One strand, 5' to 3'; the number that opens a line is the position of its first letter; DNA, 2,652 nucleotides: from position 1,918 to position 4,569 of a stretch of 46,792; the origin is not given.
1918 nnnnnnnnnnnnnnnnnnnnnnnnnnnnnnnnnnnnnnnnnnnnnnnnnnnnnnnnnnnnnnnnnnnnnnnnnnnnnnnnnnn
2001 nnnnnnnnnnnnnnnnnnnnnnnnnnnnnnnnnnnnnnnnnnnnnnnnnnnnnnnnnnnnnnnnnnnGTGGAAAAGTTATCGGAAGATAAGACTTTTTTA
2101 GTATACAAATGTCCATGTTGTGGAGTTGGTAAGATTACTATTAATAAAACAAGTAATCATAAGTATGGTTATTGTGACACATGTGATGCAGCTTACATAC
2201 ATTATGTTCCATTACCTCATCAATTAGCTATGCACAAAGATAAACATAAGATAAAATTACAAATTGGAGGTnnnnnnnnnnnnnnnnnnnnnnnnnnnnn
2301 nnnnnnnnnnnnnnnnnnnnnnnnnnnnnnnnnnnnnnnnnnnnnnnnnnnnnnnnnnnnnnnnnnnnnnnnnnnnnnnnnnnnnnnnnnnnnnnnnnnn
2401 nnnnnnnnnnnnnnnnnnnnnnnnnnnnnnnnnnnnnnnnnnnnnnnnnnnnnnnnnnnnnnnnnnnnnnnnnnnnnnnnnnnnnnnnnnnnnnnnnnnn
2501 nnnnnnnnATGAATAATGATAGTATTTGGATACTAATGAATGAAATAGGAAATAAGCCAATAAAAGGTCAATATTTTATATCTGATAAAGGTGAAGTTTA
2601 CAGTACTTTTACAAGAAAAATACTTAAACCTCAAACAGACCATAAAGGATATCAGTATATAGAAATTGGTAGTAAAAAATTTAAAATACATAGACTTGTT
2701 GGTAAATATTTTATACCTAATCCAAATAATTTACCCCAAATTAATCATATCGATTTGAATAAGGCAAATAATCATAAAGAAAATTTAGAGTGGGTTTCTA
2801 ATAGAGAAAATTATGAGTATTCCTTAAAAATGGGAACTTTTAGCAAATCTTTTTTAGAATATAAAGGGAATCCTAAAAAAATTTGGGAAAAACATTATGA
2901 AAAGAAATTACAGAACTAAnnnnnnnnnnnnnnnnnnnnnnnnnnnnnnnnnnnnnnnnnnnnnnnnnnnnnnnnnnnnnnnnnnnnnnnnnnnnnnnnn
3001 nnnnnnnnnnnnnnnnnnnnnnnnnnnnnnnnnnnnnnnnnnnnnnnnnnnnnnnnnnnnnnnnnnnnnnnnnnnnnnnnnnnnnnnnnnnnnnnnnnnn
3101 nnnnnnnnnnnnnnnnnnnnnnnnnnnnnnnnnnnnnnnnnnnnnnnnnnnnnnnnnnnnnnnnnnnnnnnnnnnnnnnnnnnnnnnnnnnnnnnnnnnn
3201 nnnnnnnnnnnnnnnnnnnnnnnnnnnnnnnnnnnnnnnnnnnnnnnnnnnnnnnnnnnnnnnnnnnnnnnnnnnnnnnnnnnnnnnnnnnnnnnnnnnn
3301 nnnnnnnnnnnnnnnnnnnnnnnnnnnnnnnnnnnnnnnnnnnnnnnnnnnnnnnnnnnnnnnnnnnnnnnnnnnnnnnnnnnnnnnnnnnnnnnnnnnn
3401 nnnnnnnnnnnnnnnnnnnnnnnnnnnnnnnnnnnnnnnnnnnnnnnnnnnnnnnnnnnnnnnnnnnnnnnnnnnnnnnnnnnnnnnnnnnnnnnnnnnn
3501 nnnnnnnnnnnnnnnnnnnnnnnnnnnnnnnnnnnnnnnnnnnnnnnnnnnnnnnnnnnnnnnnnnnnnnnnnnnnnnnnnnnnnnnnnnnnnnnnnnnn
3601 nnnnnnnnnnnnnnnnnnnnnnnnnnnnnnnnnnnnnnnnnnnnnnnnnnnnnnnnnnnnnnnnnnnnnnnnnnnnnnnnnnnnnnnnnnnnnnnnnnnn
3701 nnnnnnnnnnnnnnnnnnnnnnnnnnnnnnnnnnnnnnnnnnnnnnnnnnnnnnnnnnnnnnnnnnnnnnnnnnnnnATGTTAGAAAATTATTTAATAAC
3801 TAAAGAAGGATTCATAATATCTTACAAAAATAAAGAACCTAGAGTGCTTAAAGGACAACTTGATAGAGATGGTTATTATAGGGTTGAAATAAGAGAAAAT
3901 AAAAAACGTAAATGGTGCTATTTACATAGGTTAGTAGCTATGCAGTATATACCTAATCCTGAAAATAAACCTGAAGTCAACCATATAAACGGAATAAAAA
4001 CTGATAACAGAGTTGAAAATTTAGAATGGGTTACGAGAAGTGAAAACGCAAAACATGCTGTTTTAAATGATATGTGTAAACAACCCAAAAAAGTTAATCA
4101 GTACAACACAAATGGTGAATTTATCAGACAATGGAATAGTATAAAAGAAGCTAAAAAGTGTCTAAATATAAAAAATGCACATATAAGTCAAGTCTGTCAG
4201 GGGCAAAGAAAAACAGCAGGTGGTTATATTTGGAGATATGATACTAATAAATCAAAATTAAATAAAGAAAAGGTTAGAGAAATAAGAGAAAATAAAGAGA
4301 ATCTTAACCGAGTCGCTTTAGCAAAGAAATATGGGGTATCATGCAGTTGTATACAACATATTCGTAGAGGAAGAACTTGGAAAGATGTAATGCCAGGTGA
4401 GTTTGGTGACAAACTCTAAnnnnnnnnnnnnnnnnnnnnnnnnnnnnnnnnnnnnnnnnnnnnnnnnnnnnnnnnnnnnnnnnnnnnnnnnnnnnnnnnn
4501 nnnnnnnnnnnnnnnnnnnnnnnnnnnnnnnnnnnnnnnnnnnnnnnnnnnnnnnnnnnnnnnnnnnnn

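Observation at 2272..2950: Intron 1 has recognisable group I core elements and a canonical U/omega-G P1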

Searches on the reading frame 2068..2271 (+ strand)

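Call 5: search_protein_families(library=pfam, proteins=[window:2068-2271:+], max_evalue=0.01)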
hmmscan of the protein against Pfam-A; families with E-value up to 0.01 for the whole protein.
window:2068-2271:+ (68 aa): 1 family
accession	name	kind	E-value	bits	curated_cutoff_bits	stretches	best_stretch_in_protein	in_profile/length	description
PF14354.12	Lar_restr_allev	-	0.0025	18.4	28.6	1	13-46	4-34/58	Restriction alleviation protein Lar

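Call 51: search_protein_families(library=phrogs, proteins=[window:2068-2271:+], max_evalue=0.001)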
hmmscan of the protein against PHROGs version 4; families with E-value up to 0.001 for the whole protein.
window:2068-2271:+ (68 aa): 0 families

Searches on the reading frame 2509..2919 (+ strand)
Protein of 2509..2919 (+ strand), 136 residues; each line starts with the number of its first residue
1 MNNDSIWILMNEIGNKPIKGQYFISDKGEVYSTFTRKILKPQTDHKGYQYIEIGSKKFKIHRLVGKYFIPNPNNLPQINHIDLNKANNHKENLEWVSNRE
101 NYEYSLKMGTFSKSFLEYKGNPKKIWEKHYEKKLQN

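Call 5: search_protein_families(library=pfam, proteins=[window:2509-2919:+], max_evalue=0.01)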
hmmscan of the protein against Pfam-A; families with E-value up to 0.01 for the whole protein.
window:2509-2919:+ (136 aa): 2 families
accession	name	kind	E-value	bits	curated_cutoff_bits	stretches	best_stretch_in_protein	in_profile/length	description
PF07463.16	NUMOD4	-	3.2e-06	27.7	23.4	1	18-52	9-47/49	NUMOD4 motif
PF13392.12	HNH_3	-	4.7e-06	26.6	24.8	1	60-101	3-44/46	HNH endonuclease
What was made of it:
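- Checked: The HNH ORF 2509-2919 matches NUMOD4 + HNH_3 (call 5).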

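Call 50: search_solved_structures(query=window:2509-2916:+, max_evalue=1, show_alignments=2)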
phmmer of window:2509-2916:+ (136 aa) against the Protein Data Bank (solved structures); distinct sequences matched with E-value up to 1: 2.
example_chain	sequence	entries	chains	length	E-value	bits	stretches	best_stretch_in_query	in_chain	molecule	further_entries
1u3e_M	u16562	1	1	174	3.5e-12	50.1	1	16-114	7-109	HNH homing endonuclease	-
8t9l_B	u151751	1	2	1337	0.63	13.6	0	61-128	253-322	Nucleoporin POM152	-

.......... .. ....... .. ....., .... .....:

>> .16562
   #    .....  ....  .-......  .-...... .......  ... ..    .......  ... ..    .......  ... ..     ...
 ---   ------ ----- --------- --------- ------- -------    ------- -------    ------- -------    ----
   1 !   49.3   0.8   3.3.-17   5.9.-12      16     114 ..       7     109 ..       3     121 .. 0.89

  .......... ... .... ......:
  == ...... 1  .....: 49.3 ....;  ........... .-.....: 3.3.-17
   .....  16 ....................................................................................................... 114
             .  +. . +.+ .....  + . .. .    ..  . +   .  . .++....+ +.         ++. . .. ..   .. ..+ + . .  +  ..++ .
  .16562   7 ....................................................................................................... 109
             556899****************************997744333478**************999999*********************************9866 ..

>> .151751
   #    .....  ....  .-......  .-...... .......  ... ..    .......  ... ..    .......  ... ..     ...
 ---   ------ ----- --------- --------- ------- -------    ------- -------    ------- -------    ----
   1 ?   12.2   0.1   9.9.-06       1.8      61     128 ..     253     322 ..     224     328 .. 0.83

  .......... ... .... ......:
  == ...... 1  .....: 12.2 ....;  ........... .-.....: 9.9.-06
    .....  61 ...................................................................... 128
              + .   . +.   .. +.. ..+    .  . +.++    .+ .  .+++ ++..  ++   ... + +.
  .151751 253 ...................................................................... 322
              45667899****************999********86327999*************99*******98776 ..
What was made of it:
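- On HNH homing endonuclease (I-HmuI-like, PHROG 59/959): The match to I-HmuI stops at its residue 109 of 174 (call 50).
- Closest known: Bacillus phage SPO1 DNA-polymerase intron and its endonuclease I-HmuI. Same: The intron ORF is a clear homologue, covering the N-terminal NUMOD4-type domain plus the HNH catalytic domain (E = 3.5e-12, call 50).
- The endonuclease lacks the C-terminal DNA-binding modules of I-HmuI (the match covers I-HmuI residues 7-109 of 174, call 50), so its activity and specificity are uncertain.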

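Call 51: search_protein_families(library=phrogs, proteins=[window:2509-2916:+], max_evalue=0.001)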
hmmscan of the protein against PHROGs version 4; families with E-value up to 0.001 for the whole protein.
window:2509-2916:+ (136 aa): 8 families
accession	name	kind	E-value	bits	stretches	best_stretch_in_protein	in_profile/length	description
phrog_59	-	DNA, RNA and nucleotide metabolism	4.1e-32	113.1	1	10-114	136-244/423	HNH endonuclease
phrog_959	-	DNA, RNA and nucleotide metabolism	7.8e-30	104.4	1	17-124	13-118/138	HNH endonuclease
phrog_1492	-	DNA, RNA and nucleotide metabolism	8.9e-13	49.1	1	20-111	55-165/414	HNH endonuclease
phrog_37683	-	unknown function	2.6e-12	47.5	1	15-105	115-208/279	-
phrog_99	-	DNA, RNA and nucleotide metabolism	1.5e-11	45.6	1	34-101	127-201/383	HNH endonuclease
phrog_17657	-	DNA, RNA and nucleotide metabolism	1.4e-07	32.5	1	23-96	80-165/168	HNH endonuclease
phrog_12376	-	unknown function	5.9e-05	23.7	1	21-77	92-151/210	-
phrog_15471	-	DNA, RNA and nucleotide metabolism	0.00023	22.1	1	47-105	21-80/183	HNH endonuclease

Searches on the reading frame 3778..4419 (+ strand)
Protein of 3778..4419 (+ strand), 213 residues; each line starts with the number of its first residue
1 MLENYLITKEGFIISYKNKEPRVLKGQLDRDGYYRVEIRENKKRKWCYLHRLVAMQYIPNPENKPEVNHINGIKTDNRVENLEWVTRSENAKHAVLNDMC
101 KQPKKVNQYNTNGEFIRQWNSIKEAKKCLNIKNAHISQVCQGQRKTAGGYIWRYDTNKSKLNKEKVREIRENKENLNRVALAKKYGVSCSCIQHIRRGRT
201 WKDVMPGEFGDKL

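Call 5: search_protein_families(library=pfam, proteins=[window:3778-4419:+], max_evalue=0.01)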
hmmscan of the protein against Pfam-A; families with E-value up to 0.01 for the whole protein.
window:3778-4419:+ (213 aa): 4 families
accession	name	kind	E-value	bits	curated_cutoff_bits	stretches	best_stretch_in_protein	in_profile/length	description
PF13392.12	HNH_3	-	7e-14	51.6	24.8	1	47-91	1-45/46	HNH endonuclease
PF22083.2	I-HmuI_NUMOD-like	-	1.6e-07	31.3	27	1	116-152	9-45/46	DNA endonuclease I-HmuI-like, NUMOD-like domain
PF07453.19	NUMOD1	-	9.5e-06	26.1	22.8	1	104-132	1-29/37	NUMOD1 domain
PF01381.28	HTH_3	-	0.0059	17.1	23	0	166-200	1-34/55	Helix-turn-helix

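Call 51: search_protein_families(library=phrogs, proteins=[window:3778-4416:+], max_evalue=0.001)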
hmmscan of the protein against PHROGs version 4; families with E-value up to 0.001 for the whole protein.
window:3778-4416:+ (213 aa): 19 families
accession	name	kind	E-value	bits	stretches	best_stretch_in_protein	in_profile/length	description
phrog_59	-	DNA, RNA and nucleotide metabolism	1.3e-45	157.5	2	3-172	148-316/423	HNH endonuclease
phrog_959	-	DNA, RNA and nucleotide metabolism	2.3e-30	106.1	1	3-111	16-123/138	HNH endonuclease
phrog_1492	-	DNA, RNA and nucleotide metabolism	2.6e-19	70.7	1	21-102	85-167/414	HNH endonuclease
phrog_37683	-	unknown function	1.8e-18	67.6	1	2-110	118-222/279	-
phrog_99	-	DNA, RNA and nucleotide metabolism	2.6e-16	61.3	1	14-96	127-207/383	HNH endonuclease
phrog_30377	-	DNA, RNA and nucleotide metabolism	9.6e-10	39.5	1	49-94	12-55/82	HNH endonuclease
phrog_20162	-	DNA, RNA and nucleotide metabolism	1.5e-08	35.9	1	111-157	39-84/88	HNH endonuclease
phrog_7545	-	DNA, RNA and nucleotide metabolism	1.7e-08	35.8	1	28-104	63-144/160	HNH endonuclease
phrog_826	-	DNA, RNA and nucleotide metabolism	3.6e-08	34.3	1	26-102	90-171/281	HNH endonuclease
phrog_15471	-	DNA, RNA and nucleotide metabolism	1.5e-07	32.4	1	29-199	14-172/183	HNH endonuclease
phrog_4538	-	unknown function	4.9e-07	30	1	97-154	396-446/447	-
phrog_10730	-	DNA, RNA and nucleotide metabolism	9.2e-07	29.8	1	25-102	68-149/234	HNH endonuclease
phrog_14913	-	DNA, RNA and nucleotide metabolism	2.3e-06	28.7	1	31-135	23-130/149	HNH endonuclease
phrog_17657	-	DNA, RNA and nucleotide metabolism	4.6e-06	27.5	1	10-85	77-165/168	HNH endonuclease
phrog_21964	-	DNA, RNA and nucleotide metabolism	1.3e-05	25.9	1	28-102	145-218/244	HNH endonuclease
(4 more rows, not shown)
